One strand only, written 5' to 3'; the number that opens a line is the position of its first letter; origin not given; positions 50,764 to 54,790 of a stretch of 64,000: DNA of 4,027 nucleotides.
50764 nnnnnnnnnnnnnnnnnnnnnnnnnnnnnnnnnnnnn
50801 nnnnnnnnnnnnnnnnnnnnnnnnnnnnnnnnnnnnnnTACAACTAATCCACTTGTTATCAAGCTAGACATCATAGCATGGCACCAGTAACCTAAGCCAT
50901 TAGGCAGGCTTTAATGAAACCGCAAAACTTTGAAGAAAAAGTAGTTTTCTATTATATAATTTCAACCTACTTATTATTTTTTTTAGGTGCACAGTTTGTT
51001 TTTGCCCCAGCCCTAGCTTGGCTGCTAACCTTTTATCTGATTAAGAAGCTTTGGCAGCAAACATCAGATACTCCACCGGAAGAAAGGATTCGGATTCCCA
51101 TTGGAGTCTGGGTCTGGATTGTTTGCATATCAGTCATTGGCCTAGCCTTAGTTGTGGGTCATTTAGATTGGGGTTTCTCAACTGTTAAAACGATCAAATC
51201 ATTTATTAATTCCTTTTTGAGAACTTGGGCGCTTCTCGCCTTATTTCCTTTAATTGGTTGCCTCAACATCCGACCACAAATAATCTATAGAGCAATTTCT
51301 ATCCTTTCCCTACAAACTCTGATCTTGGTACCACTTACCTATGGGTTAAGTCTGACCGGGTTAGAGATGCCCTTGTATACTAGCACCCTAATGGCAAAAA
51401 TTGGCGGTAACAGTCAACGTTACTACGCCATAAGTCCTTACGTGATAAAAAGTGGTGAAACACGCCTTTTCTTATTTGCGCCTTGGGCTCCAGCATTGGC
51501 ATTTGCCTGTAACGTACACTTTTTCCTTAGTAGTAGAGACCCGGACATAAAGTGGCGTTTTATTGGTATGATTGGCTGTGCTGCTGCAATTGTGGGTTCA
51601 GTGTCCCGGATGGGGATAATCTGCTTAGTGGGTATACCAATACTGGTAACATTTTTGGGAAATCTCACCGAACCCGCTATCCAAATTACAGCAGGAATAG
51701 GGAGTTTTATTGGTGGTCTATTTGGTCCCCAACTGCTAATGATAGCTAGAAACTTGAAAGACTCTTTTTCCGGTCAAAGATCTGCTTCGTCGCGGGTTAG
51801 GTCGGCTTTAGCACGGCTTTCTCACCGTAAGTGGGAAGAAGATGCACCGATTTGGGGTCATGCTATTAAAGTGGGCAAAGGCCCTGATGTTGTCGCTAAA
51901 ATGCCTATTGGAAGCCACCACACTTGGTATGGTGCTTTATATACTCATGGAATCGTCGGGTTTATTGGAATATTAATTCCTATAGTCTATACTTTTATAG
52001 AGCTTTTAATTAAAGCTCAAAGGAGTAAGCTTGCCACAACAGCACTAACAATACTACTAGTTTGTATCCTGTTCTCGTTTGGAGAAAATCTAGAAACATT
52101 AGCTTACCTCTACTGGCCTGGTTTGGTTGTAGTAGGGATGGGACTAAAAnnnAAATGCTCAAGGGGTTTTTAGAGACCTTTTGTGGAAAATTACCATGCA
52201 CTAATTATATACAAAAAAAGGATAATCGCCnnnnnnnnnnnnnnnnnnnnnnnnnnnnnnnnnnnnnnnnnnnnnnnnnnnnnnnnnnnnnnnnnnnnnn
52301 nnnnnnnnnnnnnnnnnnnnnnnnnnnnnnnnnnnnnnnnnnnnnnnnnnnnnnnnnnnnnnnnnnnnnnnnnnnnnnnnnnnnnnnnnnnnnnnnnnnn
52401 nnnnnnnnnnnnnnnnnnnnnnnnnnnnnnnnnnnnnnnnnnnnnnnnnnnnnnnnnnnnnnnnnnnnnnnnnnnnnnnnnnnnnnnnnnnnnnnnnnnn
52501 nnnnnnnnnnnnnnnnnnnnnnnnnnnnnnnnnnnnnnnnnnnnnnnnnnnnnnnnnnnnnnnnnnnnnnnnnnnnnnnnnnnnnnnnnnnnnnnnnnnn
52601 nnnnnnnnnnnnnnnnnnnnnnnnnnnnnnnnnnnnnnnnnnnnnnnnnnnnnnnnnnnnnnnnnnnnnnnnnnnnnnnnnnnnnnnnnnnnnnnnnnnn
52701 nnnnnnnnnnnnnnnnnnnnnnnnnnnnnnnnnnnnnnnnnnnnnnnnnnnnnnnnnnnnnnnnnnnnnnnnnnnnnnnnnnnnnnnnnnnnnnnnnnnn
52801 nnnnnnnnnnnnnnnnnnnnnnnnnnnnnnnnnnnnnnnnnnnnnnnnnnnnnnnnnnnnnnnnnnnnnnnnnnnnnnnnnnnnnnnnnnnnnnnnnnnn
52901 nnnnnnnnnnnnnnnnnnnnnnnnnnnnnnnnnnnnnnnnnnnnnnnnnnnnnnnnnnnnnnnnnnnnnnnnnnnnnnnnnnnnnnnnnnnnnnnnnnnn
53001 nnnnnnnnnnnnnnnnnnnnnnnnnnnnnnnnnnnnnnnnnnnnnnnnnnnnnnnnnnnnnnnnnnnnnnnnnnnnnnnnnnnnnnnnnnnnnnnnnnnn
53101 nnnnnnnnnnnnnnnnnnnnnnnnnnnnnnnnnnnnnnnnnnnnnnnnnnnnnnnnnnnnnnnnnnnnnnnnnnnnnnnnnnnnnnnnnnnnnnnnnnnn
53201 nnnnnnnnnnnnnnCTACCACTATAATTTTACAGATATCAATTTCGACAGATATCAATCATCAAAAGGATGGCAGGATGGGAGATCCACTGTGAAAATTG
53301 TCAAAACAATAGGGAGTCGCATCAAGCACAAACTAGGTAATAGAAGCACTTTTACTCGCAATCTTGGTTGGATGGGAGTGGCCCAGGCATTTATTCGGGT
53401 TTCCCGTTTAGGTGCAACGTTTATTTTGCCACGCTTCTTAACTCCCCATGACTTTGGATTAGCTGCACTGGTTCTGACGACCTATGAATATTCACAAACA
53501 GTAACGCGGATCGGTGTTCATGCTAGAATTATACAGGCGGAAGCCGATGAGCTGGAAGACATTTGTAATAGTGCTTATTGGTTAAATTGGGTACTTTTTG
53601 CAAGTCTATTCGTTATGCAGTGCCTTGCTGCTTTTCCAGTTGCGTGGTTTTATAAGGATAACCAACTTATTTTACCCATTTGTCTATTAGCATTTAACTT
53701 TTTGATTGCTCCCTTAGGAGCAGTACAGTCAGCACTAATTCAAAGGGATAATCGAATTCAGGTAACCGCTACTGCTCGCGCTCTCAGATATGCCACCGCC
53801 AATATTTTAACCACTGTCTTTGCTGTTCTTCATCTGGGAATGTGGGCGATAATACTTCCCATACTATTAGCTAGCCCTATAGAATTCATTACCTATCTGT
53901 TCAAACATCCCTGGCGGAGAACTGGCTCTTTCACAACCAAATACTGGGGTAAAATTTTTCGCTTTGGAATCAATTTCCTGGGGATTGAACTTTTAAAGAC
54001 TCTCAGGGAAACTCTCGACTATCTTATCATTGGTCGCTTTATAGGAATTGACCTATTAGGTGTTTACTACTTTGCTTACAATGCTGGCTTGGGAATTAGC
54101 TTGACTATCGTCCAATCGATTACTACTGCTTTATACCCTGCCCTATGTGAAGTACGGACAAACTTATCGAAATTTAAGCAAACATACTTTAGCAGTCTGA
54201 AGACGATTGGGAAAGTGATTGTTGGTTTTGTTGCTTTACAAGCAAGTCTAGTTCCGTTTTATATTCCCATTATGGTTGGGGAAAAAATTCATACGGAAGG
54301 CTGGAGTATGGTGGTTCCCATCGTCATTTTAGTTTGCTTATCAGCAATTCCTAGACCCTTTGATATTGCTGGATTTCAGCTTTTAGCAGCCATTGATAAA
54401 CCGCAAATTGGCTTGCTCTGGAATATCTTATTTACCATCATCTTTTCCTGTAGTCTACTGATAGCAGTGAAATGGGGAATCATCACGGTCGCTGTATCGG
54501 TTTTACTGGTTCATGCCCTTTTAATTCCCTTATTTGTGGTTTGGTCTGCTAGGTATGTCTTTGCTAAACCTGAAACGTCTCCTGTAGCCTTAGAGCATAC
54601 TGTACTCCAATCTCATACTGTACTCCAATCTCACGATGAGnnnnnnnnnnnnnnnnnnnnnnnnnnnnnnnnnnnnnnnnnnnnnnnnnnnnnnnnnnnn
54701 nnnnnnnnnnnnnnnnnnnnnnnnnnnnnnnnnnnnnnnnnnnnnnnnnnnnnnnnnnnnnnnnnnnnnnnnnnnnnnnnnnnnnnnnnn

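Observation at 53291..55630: Wzx flippase fused in-frame to a duplicated, C-terminally truncated Wzz/GumC-like domain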

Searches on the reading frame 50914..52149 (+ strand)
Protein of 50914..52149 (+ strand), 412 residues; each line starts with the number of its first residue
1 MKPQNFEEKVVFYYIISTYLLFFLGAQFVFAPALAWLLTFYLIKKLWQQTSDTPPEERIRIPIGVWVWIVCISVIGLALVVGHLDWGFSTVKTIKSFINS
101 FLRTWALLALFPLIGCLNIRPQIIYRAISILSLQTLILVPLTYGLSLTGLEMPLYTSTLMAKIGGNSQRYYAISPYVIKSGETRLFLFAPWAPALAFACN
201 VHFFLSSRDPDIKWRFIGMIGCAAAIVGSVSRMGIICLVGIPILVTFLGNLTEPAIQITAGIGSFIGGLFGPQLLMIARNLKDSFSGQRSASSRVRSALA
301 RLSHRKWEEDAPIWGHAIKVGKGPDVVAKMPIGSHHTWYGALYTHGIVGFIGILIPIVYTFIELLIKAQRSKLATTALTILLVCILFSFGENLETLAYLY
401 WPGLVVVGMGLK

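Call 4: search_protein_families(library=pfam, proteins=[window:50914-52149:+], max_evalue=0.01)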
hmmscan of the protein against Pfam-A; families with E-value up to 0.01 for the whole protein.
window:50914-52149:+ (412 aa): 1 family
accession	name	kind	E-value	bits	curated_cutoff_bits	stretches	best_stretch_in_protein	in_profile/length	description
PF04932.20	Wzy_C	-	0.00017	21.8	31.7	1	218-353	2-148/149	O-Antigen ligase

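Call 14: search_protein_families(library=ncbifam, proteins=[window:50914-52149:+], max_evalue=1)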
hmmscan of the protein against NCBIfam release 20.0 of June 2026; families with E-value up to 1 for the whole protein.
window:50914-52149:+ (412 aa): 0 families

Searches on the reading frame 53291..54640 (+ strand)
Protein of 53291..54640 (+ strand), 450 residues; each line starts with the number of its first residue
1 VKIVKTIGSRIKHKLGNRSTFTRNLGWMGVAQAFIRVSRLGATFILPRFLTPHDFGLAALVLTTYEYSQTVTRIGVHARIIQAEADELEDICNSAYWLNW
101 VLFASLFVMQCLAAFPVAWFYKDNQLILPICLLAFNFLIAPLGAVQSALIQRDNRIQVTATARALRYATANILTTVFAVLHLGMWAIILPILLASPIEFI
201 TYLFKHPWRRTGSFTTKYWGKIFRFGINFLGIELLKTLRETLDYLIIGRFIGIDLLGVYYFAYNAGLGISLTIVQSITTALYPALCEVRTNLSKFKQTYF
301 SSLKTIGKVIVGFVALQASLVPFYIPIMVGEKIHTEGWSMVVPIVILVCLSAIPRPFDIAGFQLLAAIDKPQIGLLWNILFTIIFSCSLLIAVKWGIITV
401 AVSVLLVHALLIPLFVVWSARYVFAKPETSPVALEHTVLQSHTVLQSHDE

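Call 29: search_solved_structures(query=window:53291-54640:+, max_evalue=1, show_alignments=1)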
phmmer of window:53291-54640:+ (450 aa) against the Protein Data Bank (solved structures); distinct sequences matched with E-value up to 1: 0.
